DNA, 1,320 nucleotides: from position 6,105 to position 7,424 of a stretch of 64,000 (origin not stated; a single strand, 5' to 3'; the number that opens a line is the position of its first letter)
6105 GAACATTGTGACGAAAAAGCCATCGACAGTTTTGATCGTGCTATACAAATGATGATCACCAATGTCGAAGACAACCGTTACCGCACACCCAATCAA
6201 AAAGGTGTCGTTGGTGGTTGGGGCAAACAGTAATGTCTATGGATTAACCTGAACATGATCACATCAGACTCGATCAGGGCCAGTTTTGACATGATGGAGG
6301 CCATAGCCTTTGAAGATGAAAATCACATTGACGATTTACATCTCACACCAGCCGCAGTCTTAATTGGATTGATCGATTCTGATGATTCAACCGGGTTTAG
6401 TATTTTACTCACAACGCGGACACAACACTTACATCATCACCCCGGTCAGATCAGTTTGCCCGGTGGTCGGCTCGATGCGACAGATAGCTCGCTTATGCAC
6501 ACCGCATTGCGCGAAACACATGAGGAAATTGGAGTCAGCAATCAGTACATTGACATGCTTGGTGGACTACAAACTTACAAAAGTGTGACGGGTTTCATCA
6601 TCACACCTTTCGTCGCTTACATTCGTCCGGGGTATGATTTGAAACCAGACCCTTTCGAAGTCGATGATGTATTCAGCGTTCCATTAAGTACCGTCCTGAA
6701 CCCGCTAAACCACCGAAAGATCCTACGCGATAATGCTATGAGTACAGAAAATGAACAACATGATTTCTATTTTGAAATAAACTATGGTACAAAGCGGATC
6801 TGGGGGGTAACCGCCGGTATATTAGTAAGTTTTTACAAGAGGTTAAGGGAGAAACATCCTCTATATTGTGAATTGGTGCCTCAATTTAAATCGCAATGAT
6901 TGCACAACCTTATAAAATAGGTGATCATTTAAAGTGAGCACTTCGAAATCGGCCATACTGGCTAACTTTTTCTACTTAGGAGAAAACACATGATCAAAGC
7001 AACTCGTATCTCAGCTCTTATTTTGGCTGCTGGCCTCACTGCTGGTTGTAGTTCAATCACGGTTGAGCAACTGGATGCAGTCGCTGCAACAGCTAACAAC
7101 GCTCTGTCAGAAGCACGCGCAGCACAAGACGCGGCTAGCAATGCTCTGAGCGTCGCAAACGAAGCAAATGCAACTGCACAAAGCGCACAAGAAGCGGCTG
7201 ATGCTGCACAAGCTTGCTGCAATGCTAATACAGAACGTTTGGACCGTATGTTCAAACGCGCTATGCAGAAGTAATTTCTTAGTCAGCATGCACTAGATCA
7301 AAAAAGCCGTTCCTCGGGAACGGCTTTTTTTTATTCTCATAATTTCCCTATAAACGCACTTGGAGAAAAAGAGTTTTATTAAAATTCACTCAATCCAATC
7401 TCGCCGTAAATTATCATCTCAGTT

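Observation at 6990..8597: Braun-lipoprotein-like alanine-zipper lipoprotein next to a YkuD L,D-transpeptidase outside the enterobacterial context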

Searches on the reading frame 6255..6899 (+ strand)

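Call 3: search_protein_families(library=pfam, proteins=[window:6255-6899:+], max_evalue=0.01)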
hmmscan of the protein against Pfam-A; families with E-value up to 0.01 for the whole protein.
window:6255-6899:+ (214 aa): 1 family
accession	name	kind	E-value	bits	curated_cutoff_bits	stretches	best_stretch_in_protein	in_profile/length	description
PF00293.34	NUDIX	-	1.1e-12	48.6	21.1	1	32-154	4-128/134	NUDIX domain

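Call 4: search_protein_families(library=ncbifam, proteins=[window:6255-6899:+], max_evalue=0.01)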
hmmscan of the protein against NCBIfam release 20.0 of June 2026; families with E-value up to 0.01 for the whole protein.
window:6255-6899:+ (214 aa): 6 families
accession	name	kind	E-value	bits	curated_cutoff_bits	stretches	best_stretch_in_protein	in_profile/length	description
NF007980.0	PRK10707.1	equivalog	4.4e-36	124.3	134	1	28-194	27-185/192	CoA pyrophosphatase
NF006530.0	PRK08999.1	equivalog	0.00017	20.7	245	1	35-100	8-68/315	Nudix family hydrolase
NF008044.0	PRK10776.1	equivalog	0.0041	17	148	1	49-105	17-71/130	8-oxo-dGTP diphosphatase MutT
NF011922.0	PRK15393.1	equivalog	0.0055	16.4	152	0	49-96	51-98/182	NUDIX hydrolase YfcD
TIGR00586.1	mutt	equivalog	0.0064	16.5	97.9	1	49-105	18-72/129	8-oxo-dGTP diphosphatase MutT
NF008736.0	PRK11762.1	equivalog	0.0083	15.7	169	1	65-108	75-117/186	ADP compounds hydrolase NudE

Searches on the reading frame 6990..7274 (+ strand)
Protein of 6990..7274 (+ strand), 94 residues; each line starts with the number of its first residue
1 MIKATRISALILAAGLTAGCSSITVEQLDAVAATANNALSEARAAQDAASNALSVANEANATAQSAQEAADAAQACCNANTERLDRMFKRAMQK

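Call 3: search_protein_families(library=pfam, proteins=[window:6990-7274:+], max_evalue=0.01)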
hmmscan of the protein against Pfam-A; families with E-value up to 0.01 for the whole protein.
window:6990-7274:+ (94 aa): 2 families
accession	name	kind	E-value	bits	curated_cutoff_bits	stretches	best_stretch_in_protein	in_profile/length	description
PF11839.13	Alanine_zipper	-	1.5e-12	48.1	23.1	1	27-94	2-69/69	Alanine-zipper, major outer membrane lipoprotein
PF16535.10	T3SSipB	-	0.007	17.1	31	1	27-87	40-93/155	Type III cell invasion protein SipB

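Call 4: search_protein_families(library=ncbifam, proteins=[window:6990-7274:+], max_evalue=0.01)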
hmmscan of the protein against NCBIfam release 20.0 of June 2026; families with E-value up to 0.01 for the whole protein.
window:6990-7274:+ (94 aa): 1 family
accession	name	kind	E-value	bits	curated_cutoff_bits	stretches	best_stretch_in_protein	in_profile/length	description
NF040598.1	Ala_zip_lipo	subfamily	9.4e-16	58.1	43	1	5-94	3-90/90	Lpp/OprI family alanine-zipper lipoprotein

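Call 6: find_homologous_proteins(query=window:6990-7274:+)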
Query window:6990-7274:+ (94 aa): 29 proteins with E <= 0.001 among 95 candidates.
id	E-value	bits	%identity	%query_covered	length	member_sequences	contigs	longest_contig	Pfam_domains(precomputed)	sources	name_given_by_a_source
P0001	2.0e-41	157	90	100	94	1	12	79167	PF11839.14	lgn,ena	-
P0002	2.3e-38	147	86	100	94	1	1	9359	PF11839.14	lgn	-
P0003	5.8e-38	146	85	100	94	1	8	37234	PF11839.14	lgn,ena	-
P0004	7.6e-33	129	78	100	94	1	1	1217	PF11839.14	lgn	-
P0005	5.7e-31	124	78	100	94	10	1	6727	PF11839.14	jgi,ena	-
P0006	2.4e-30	122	73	100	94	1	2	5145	PF11839.14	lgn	-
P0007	9.8e-30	120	72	100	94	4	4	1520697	PF11839.14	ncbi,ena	-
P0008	9.4e-29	116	71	100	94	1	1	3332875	PF11839.14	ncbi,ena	-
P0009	2.5e-28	115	71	100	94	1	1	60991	PF11839.14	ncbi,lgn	ncbi:MAG: Lpp/OprI family alanine-zipper lipoprotein [Gammaproteobacteria bacterium]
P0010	3.7e-26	108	68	96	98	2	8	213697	PF11839.14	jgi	jgi:paraquat-inducible protein B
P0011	1.0e-25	107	68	96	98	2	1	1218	PF11839.14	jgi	jgi:uncharacterized protein HemX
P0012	9.8e-24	101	62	96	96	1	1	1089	PF11839.14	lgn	-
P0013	2.8e-21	93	61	96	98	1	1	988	PF11839.14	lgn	-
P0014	4.0e-19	86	57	95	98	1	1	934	PF11839.14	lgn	-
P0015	1.7e-16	78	56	100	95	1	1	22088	PF11839.14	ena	-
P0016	2.2e-16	77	55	100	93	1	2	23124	PF11839.14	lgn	-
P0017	9.2e-16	75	54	94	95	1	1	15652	PF11839.14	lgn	-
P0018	9.8e-16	75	58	78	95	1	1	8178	PF11839.14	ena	-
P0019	6.3e-15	73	53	100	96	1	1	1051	PF11839.14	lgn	-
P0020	1.1e-14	72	52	100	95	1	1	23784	PF11839.14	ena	-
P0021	2.5e-14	71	48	100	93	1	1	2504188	PF11839.14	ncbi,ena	-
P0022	6.9e-14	69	51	100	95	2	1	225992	PF11839.14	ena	-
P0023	7.2e-13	66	49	100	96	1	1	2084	PF11839.14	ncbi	-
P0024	2.5e-12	65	48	100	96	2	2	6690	PF11839.14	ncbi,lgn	-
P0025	3.9e-12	64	47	100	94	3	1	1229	PF11839.14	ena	-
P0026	1.9e-11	62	47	100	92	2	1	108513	PF11839.14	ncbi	-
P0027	1.1e-9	56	63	46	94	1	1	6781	PF11839.14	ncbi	-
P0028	1.1e-9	56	46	94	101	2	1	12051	PF11839.14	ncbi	-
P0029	4.9e-9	54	47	95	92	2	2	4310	PF11839.14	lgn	-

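Call 7: search_solved_structures(query=window:6990-7274:+, max_evalue=10, show_alignments=3)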
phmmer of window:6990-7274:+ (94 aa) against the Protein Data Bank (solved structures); distinct sequences matched with E-value up to 10: 14.
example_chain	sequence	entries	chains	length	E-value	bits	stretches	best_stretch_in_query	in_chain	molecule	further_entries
6u5b_h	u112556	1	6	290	0.22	15.6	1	26-88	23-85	Ripcord PA0626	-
4v2r_A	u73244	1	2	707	0.69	14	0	4-41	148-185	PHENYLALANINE AMINOMUTASE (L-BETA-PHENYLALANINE FORMING)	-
4v2q_A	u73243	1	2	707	0.69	14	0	4-41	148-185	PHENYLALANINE AMMONIA-LYASE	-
3nz4_A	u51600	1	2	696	1.2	13.3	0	6-40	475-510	Phenylalanine ammonia-lyase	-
4baa_A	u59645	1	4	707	1.2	13.2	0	4-40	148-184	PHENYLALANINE AMMONIA-LYASE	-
4c6g_A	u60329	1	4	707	1.3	13.2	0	4-41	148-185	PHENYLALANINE AMMONIA-LYASE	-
4c5u_A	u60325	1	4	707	1.4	13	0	4-41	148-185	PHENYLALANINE AMMONIA-LYASE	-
2yii_A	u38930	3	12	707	1.5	13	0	4-41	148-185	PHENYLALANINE AMMONIA-LYASE | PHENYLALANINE AMINOMUTASE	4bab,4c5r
4c5s_A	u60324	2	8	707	1.7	12.8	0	4-41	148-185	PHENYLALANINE AMMONIA-LYASE | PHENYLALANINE AMINOMUTASE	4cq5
9tz4_A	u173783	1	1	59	2.4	12.3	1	43-94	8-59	Major outer membrane lipoprotein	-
4cd4_A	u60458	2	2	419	5.7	11.1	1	5-56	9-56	ENDO-1,4-BETA MANNANASE, PUTATIVE, MAN26C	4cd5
9iyc_A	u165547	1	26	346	5.8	11.1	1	9-74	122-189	Flagellar P-ring protein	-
4y6w_A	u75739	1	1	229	6.6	10.9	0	23-83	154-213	NaB(AB)3ACb - light chain TPR-like repeats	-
4y6c_A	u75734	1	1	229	8.5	10.6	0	19-83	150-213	ANSERINA PUTATIVE KINESIN LIGHT chain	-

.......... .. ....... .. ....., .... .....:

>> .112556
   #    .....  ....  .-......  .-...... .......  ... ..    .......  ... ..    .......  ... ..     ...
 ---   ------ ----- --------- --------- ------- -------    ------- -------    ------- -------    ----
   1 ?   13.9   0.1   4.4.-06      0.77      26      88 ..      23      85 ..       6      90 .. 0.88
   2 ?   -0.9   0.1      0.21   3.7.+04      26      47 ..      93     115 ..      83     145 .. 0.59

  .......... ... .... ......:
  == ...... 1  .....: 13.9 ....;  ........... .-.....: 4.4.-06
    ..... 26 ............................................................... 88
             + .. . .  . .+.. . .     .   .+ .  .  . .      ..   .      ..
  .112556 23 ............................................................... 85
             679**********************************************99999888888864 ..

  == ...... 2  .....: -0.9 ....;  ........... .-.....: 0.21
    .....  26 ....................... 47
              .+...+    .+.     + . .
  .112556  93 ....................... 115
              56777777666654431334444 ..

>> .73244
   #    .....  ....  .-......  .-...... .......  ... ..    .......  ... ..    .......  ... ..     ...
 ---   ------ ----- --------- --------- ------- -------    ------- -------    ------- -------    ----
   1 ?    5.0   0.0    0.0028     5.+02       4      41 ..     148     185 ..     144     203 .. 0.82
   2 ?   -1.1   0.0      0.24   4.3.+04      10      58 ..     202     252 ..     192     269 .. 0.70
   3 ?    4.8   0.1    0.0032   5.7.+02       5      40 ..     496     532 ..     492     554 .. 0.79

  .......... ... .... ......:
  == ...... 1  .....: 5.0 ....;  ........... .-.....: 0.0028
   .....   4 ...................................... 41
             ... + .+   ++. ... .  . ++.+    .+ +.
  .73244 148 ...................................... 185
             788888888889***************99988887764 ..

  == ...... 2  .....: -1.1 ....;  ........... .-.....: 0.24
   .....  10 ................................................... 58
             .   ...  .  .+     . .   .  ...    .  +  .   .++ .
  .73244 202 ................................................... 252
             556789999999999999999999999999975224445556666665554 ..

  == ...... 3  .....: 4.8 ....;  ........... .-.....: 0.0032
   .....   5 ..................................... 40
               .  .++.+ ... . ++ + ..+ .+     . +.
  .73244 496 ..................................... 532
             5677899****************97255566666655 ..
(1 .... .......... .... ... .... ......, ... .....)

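Call 23: list_cluster_members(proteins=[P0030, window:6990-7271:+, P0007, P0008, P0021, P0026, P0047, P0035])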
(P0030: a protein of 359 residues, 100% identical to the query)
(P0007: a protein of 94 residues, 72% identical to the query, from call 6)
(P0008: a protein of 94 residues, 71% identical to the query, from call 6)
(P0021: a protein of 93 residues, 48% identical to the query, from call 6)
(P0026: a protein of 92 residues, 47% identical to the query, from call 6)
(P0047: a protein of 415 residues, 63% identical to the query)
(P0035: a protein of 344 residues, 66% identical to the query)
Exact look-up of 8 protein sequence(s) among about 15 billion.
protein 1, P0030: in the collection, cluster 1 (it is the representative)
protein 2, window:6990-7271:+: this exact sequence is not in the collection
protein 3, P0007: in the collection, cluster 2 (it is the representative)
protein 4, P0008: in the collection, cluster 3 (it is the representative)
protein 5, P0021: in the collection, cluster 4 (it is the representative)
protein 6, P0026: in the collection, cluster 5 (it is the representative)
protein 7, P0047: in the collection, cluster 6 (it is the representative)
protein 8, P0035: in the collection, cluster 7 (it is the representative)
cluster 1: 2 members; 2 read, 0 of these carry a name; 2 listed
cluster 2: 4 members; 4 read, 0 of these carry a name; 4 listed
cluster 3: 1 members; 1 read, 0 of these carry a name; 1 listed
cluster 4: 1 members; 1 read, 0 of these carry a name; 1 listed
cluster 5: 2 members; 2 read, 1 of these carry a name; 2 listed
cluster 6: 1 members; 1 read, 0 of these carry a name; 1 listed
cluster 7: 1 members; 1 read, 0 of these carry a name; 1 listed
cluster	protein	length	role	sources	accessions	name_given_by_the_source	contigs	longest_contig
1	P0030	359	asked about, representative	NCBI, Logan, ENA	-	-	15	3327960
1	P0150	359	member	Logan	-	-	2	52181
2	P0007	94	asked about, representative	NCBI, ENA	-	-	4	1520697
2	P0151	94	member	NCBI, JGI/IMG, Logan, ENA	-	-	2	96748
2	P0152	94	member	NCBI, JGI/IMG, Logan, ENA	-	-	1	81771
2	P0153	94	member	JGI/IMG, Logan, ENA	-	-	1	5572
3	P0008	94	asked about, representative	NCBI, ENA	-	-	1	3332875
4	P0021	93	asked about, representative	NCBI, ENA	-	-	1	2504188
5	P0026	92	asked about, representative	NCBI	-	-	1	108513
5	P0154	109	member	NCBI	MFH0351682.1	MAG: Lpp/OprI family alanine-zipper lipoprotein [Chromatiales bacterium]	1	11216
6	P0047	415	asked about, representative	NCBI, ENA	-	-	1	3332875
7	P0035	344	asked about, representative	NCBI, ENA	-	-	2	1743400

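Call 44: search_protein_representatives(alignment_id=A3)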
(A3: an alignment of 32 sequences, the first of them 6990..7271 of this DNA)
Query: 32 sequences, 95 profile positions. Proteins with E-value up to 0.001 (for the whole library): 1208; up to 1e-10: 270; up to 1e-30: 0. The best 150 are listed.
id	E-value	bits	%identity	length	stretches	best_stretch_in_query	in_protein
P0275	7.4e-28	112.9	-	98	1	2-95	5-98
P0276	2.8e-27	111.1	-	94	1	1-95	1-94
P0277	1.2e-25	105.8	-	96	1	3-95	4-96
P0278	1.5e-24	102.4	-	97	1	6-95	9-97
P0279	9.2e-24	99.8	-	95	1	1-95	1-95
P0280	1.5e-22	95.9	-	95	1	25-95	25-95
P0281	3.1e-22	94.9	-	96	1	1-95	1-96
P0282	5.6e-22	94.1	-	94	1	1-95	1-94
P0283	7.7e-22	93.6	-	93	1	2-95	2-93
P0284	1.1e-21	93.1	-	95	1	1-95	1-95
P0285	2.9e-21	91.8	-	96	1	2-95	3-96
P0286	3.1e-21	91.7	-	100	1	4-92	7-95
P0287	1.1e-20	89.9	-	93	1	1-95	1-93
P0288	2.7e-20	88.7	-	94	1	3-95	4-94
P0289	3.6e-20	88.3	-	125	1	2-91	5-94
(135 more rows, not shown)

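Call 55: predict_structure(alignment_id=A3)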
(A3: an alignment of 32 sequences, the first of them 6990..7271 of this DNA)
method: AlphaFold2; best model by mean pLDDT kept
length: 94 residues; sequences in the alignment: 32
mean_pLDDT: 74.9   pTM: 0.42
mean pLDDT of the five models: 74.9, 74.5, 73.7, 70.0, 68.9
residues with pLDDT >= 90: 14; 70-90: 44; 50-70: 33; < 50: 3
segments of 3 or more residues with pLDDT < 50: none
pLDDT, mean of each block of 10 residues (from residue 1): 53 57 60 70 80 89 91 89 86 75
secondary structure, 60 per line:
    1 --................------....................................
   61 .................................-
elements in order: H3-18 H25-93
